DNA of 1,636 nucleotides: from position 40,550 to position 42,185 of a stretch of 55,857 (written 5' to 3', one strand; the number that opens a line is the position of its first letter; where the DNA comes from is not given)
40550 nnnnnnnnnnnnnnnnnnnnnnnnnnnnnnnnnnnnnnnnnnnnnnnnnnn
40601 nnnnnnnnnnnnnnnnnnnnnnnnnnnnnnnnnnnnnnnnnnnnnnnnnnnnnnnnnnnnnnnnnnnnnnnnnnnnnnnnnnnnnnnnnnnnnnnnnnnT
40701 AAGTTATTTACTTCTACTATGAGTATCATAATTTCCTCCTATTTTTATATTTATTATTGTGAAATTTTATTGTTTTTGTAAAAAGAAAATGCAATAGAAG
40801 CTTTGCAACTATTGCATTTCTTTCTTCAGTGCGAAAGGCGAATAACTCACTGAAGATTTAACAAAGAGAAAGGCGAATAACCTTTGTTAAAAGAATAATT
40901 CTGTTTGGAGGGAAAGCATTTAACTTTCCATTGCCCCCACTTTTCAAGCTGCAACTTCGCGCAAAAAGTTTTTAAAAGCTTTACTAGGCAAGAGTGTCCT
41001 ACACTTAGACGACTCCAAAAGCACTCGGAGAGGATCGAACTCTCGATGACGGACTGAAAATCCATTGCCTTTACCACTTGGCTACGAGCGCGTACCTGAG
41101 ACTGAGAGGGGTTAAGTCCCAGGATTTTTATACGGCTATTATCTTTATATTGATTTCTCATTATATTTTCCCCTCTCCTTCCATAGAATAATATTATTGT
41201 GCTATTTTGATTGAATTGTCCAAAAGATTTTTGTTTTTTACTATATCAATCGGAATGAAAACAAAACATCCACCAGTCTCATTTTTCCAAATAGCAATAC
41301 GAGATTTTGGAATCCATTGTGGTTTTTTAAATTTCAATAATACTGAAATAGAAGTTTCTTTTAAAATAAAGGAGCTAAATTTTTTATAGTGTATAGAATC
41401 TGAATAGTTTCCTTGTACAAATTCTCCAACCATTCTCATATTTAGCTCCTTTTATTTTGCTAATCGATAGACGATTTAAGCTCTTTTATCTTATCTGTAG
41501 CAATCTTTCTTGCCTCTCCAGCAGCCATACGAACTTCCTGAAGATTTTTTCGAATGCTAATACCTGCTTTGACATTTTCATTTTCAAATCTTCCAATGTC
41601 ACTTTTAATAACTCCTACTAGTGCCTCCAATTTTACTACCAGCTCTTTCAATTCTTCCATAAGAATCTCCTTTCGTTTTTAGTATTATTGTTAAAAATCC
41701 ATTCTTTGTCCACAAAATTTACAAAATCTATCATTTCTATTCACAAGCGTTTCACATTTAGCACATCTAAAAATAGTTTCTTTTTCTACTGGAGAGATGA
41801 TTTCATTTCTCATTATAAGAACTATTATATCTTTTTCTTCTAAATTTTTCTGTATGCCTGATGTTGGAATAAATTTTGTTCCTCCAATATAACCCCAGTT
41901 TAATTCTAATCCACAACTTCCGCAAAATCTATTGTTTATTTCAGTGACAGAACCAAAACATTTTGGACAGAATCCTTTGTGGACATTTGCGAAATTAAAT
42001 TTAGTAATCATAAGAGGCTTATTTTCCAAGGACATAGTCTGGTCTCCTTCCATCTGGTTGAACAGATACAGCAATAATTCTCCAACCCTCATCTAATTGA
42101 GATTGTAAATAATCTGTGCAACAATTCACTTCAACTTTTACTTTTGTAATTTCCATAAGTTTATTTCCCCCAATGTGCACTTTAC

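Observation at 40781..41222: tRNA-linked structured RNA whose two identical hairpin loops are complementary to the special SD motif of early genes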

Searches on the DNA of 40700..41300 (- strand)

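Call 7: search_dna_similar(query=window:40700-41300:-, collection=phages, mode=distant)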
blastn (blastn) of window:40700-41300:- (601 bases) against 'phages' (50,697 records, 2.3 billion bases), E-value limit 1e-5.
Records with a match: 3; places in all: 3; records where one place covers at least 80% of the query: 0.
Best place of each record, by identity: 80-90% 3.
By first word of the organism name: Burkholderia 3.
By host as written in the record: Burkholderia pseudomallei BpHNBP001 2; Burkholdria pseudomallei 1.
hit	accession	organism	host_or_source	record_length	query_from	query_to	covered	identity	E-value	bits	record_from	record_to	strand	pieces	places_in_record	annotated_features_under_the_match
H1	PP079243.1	Burkholderia phage vB_BpP_HN02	Burkholdria pseudomallei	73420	216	269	9%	87.0%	2e-8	67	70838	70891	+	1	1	none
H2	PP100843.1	Burkholderia phage vB_BpP_HN03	Burkholderia pseudomallei BpHNBP001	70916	216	269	9%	87.0%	2e-8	67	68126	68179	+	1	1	tRNA-Gln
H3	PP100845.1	Burkholderia phage vB_BpP_HN05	Burkholderia pseudomallei BpHNBP001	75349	216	269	9%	85.2%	2e-7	63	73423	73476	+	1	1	tRNA-Gln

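Call 11: search_rna_families(source=window, start=40700, end=41300, threshold=evalue, max_evalue=10)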
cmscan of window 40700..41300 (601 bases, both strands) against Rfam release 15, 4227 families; matches with E-value up to 10: 14.
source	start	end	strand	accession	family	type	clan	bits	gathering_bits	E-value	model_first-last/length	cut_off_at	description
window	41020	41091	-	RF00005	tRNA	Gene; tRNA;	CL00001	59.1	29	2.9e-12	1-71/71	no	tRNA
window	41019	41091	+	RF04354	Plastid-ycf2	Cis-reg;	-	27.7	65.7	0.0014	1-75/75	no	Plastid-ycf2 5UTR RNA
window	40780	40826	-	RF04134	MIR7504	Gene; miRNA;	-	20.5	83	0.66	1-124/124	no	MIR7504 microRNA precursor family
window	40780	40822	+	RF04352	Plastid-psbA-4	Cis-reg;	CL00153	19.7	56.8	1.2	1-61/61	no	Plastid-psbA-4 3UTR RNA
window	41178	41278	+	RF03860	MIR1520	Gene; miRNA;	CL00145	19.4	53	4.8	1-122/122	no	MIR1520 microRNA precursor family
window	40784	40856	-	RF02432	SpF25_sRNA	Gene; sRNA;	-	17.8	48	3.3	1-102/102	no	Streptococcus sRNA SpF25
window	41207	41276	+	RF00704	MIR397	Gene; miRNA;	-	16.3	55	4.4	26-94/117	no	MIR397 microRNA precursor family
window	40868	40906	-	RF02923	HTH-XRE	Cis-reg;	-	15.7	49.8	3.9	1-78/78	no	HTH-XRE RNA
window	40816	40953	+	RF02331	TtnuHACA24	Gene; snRNA; snoRNA; HACA-box;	-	15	100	7.4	1-127/127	no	Tetrahymena snoRNA TtnuHACA24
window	40750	40858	-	RF04329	snoMe18S-C1367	Gene; snRNA; snoRNA; CD-box;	-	14.5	101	7.7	1-110/110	no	Drosophila C/D box small nucleolar RNA snoMe18S-C1367 family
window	40817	40894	+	RF00412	SNORA21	Gene; snRNA; snoRNA; HACA-box;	CL00031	14.4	80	2.6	1-136/136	no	Small nucleolar RNA SNORA21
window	41227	41289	-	RF02143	HYMAI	Gene; lncRNA;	-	12.9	80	3.6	173-241/241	no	Hydatidiform mole associated and imprinted conserved region 1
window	41216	41247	+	RF02117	FMR1-AS1_1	Gene; lncRNA;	-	11.3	40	6.5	1-56/56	no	FMR1 antisense RNA 1 conserved region 1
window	41155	41209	-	RF02081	STnc550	Gene; sRNA;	-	10.8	48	3.8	245-302/388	no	Enterobacterial sRNA STnc550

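Call 79: build_rna_model(alignment_id=A4, structure=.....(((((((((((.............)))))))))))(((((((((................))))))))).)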
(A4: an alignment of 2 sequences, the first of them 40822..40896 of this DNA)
Model R1 built from alignment A4 (2 sequences, 75 columns); structure: as given.
model positions 75; base pairs 20; branch points 1; effective number of sequences 1.25; information 0.752 bits per position. Calibrated on 0.2 Mb of random sequence (short: E-values are rough).
structure used (alignment columns):
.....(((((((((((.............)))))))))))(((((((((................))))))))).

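Call 80: search_with_rna_model(model_id=R1, sources=[window, L056, L059, L060, L061, L062, L063, L064, L065, L066, L067, L068, L069, L070, L071, L072, L073, L074, L075, L076, L077, L078, L079, L080, L081, L082, L083, L084, L085, L086, L087, L088, L089, L090, L091, L092, L093, L094, L095, L096, L097, L098, L099, L100, L101, L102, L103, L104, L105, L106, L107, L108, L109, L110, L111, L112, L113, L114, L115, L116, L117, L118, L119, L120, L121, L122, L123, L124, L125, L126, L127, L128, L129, L130, L131, L132, L133, L134, L135, L136, L137, L138, L139, L140, L141, L142, L143, L144, L151, L152], max_evalue=10)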
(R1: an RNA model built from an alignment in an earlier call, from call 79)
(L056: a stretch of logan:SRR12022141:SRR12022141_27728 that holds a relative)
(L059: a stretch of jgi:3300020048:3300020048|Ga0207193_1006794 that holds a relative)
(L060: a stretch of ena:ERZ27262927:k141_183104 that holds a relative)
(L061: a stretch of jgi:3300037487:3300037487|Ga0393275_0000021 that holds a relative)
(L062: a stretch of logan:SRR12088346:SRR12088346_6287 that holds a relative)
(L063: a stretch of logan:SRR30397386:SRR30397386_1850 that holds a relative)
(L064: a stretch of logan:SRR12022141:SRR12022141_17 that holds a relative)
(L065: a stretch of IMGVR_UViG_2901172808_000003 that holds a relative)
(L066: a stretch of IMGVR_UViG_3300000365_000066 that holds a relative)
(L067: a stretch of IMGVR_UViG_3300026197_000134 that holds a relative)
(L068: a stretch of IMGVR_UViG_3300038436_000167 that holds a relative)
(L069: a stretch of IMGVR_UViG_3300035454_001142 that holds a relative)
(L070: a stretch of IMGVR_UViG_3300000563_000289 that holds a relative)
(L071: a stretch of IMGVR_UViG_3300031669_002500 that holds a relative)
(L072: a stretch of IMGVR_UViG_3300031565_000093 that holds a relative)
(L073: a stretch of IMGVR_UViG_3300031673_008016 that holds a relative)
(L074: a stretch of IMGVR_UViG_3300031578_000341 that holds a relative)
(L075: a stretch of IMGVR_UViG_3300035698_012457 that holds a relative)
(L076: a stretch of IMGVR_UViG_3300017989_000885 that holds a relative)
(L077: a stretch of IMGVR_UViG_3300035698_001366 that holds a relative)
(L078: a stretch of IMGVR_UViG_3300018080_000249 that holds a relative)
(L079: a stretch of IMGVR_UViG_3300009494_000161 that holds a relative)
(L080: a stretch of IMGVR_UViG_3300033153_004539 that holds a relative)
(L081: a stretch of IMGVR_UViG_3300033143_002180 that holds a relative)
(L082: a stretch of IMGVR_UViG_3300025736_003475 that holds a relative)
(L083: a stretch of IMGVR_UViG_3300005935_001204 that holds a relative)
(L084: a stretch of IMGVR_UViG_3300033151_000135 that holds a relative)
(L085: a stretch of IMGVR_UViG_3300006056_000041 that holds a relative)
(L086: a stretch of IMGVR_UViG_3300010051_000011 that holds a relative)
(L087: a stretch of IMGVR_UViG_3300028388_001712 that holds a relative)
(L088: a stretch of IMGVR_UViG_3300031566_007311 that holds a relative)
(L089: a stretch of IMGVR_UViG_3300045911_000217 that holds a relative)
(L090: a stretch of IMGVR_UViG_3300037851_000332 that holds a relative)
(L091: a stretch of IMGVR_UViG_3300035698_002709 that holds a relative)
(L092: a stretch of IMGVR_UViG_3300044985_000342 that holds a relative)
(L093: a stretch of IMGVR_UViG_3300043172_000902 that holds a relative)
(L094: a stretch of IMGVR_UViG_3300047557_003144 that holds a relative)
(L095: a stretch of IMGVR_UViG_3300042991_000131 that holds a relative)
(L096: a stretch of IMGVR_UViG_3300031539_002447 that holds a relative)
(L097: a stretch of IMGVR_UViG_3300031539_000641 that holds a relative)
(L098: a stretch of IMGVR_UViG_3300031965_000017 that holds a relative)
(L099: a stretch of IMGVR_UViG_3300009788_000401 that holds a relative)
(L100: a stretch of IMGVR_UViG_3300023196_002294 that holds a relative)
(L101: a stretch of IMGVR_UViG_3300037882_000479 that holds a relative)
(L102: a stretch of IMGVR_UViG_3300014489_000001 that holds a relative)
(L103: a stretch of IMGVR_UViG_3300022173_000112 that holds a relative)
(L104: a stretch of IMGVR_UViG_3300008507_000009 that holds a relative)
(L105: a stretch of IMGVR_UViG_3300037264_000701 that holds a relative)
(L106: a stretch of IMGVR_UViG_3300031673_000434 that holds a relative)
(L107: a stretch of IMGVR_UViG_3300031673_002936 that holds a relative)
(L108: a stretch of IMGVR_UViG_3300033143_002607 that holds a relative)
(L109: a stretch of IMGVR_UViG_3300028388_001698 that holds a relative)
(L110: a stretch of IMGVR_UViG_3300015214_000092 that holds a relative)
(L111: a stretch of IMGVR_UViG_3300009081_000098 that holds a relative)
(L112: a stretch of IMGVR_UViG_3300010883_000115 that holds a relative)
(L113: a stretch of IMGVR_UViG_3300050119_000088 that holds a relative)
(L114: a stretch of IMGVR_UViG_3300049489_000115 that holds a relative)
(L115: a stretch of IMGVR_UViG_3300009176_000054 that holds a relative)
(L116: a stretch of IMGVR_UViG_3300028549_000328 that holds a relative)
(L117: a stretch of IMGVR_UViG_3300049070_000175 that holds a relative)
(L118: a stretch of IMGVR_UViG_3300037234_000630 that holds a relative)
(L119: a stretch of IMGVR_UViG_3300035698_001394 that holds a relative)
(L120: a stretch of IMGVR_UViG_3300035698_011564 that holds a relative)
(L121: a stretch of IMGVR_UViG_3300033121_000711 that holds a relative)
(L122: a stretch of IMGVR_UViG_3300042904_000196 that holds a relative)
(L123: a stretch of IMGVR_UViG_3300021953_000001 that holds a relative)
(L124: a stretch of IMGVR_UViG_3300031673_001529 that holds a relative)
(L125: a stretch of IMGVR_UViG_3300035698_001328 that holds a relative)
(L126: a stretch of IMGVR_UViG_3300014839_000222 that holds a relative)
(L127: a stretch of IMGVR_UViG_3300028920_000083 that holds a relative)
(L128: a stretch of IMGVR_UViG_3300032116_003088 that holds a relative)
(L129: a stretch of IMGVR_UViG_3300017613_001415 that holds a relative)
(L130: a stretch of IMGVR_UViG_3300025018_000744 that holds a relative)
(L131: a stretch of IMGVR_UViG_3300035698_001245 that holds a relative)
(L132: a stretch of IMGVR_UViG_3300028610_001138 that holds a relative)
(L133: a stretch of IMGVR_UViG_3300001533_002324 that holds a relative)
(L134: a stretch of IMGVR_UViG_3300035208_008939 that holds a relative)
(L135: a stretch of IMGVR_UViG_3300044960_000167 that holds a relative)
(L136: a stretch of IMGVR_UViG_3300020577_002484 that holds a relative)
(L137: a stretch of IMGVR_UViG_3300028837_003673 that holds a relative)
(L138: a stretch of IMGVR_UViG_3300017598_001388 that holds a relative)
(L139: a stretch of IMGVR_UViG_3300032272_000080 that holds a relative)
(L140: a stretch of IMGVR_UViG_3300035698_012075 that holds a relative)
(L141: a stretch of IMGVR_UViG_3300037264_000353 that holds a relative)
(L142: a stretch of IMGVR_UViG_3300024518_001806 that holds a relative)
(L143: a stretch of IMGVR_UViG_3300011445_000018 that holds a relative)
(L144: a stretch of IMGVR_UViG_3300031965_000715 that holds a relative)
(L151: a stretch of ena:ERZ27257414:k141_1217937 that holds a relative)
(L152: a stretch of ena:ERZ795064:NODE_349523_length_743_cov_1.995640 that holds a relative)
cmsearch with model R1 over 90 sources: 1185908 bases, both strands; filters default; matches with E-value up to 10: 5.
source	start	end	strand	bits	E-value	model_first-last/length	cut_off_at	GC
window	40822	40896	-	110.2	6.1e-18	1-75/75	no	0.35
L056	2717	2791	+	109.5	8.2e-18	1-75/75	no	0.36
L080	4186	4248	-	18.3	3.2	1-75/75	no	0.37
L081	4157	4219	-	18.3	3.2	1-75/75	no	0.37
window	38571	38628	+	17.8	3.9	1-75/75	no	0.31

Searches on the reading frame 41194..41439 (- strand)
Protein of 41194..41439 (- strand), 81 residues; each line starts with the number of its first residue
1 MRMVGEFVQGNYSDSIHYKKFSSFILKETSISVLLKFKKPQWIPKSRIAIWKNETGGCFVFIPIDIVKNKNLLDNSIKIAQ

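Call 42: list_cluster_members(proteins=[window:41194-41439:-, window:40430-40729:-, L056:2173-2418:+, L056:2884-3183:+, window:41460-41660:-])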
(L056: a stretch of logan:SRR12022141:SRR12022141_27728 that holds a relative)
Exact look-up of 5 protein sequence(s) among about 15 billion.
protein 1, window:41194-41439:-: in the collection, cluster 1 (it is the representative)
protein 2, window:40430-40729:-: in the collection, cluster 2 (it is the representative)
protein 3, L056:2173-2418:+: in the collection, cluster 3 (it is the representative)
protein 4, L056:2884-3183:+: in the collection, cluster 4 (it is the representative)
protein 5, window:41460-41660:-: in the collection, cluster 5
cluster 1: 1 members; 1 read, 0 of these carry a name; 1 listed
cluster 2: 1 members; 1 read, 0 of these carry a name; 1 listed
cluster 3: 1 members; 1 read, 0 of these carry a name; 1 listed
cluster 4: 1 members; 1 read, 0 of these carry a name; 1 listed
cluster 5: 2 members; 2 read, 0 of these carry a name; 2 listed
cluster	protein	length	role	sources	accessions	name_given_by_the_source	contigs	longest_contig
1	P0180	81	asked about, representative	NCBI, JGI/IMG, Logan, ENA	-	-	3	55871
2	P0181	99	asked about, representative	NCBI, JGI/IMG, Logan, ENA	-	-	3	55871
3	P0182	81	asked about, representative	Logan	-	-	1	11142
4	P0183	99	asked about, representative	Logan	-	-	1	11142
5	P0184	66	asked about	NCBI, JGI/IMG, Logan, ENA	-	-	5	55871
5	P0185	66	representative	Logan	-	-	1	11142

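Call 44: search_protein_families(library=pfam, proteins=[window:41194-41439:-], max_evalue=0.01)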
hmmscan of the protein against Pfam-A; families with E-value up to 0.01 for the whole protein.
window:41194-41439:- (81 aa): 0 families

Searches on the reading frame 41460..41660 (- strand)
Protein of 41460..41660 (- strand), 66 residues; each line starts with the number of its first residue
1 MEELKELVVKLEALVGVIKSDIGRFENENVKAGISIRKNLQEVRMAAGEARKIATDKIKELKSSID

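Call 44: search_protein_families(library=pfam, proteins=[window:41460-41660:-], max_evalue=0.01)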
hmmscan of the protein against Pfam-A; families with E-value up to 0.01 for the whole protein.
window:41460-41660:- (66 aa): 1 family
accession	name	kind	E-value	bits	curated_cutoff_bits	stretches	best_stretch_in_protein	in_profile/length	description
PF07432.18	Hc1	-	4.3e-05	23.7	23.5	1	5-54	1-51/57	Histone H1-like protein Hc1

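Call 81: find_encoding_contigs(protein=window:41460-41660:-, flank=10000, max_places=10)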
Protein window:41460-41660:- (66 aa): 9 contigs read that carry it; 6 places shown.
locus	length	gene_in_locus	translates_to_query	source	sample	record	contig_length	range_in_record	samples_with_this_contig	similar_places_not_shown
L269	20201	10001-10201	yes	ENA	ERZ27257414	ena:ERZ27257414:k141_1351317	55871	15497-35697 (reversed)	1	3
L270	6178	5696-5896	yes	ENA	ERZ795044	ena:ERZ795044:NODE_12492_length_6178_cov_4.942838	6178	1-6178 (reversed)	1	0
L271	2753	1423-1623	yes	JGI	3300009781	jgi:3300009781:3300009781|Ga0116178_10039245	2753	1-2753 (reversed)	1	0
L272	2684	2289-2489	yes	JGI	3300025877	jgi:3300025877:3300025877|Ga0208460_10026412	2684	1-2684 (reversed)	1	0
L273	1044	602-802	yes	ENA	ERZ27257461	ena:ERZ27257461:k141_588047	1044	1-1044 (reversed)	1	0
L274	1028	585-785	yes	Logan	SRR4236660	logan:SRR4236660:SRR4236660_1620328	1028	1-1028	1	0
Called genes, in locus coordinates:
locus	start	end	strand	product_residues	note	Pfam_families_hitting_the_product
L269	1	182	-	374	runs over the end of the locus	PF05065:Phage_capsid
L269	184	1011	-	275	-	PF04586:Peptidase_S78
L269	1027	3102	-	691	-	PF04860:Phage_portal, PF04233:Phage_Mu_F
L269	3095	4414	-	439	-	PF00535:Glycos_transf_2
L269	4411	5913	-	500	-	PF05876:GpA_ATPase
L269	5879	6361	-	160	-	PF03592:Terminase_2 (faint)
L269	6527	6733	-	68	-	-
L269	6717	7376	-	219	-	PF02511:Thy1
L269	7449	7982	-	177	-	-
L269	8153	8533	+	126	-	-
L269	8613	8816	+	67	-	-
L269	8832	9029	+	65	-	-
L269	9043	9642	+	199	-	-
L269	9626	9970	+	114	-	PF17032:Zn_ribbon_15 (faint), PF18912:DZR_2 (faint), PF13240:Zn_Ribbon_1 (faint), PF12773:DZR (weak)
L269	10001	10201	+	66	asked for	-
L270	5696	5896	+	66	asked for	-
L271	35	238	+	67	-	-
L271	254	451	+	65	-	-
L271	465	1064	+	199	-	-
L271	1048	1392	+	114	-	PF17032:Zn_ribbon_15 (faint), PF18912:DZR_2 (faint), PF13240:Zn_Ribbon_1 (faint), PF12773:DZR (weak)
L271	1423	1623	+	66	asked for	-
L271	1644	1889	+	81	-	-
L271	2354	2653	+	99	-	-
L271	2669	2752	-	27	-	?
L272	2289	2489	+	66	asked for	-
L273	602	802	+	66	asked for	-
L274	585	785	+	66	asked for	-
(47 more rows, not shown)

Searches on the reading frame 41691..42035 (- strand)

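Call 44: search_protein_families(library=pfam, proteins=[window:41691-42035:-], max_evalue=0.01)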
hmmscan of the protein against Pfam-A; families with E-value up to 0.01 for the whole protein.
window:41691-42035:- (114 aa): 9 families
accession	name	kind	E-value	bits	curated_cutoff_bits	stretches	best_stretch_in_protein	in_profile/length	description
PF12773.13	DZR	-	1.5e-07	31.9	27.3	1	23-109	1-45/45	Double zinc ribbon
PF18912.6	DZR_2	-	2.5e-07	30.9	27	1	19-45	20-46/56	Double zinc ribbon domain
PF17032.10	Zn_ribbon_15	-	5.1e-07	30.8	28.9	1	83-109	47-73/73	zinc-ribbon family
PF13248.11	Zn_ribbon_3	-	4.6e-05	23.2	27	1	90-112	4-26/26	zinc-ribbon domain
PF10235.14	Cript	-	4.7e-05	24.4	25.5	0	77-109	35-67/90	Microtubule-associated protein CRIPT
PF09297.16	Zn_ribbon_NUD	-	0.0015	18.6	24.8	0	34-42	2-10/32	NADH pyrophosphatase zinc ribbon domain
PF13240.11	Zn_Ribbon_1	-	0.0016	18.6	25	1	91-110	2-21/23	zinc-ribbon domain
PF01155.25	HypA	-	0.0044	17.5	28.9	0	84-111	66-95/112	Hydrogenase/urease nickel incorporation, metallochaperone, hypA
PF08772.16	Zn_ribbon_NOB1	-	0.0052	17.3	24.9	0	86-111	6-32/72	Nin one binding (NOB1) Zn-ribbon like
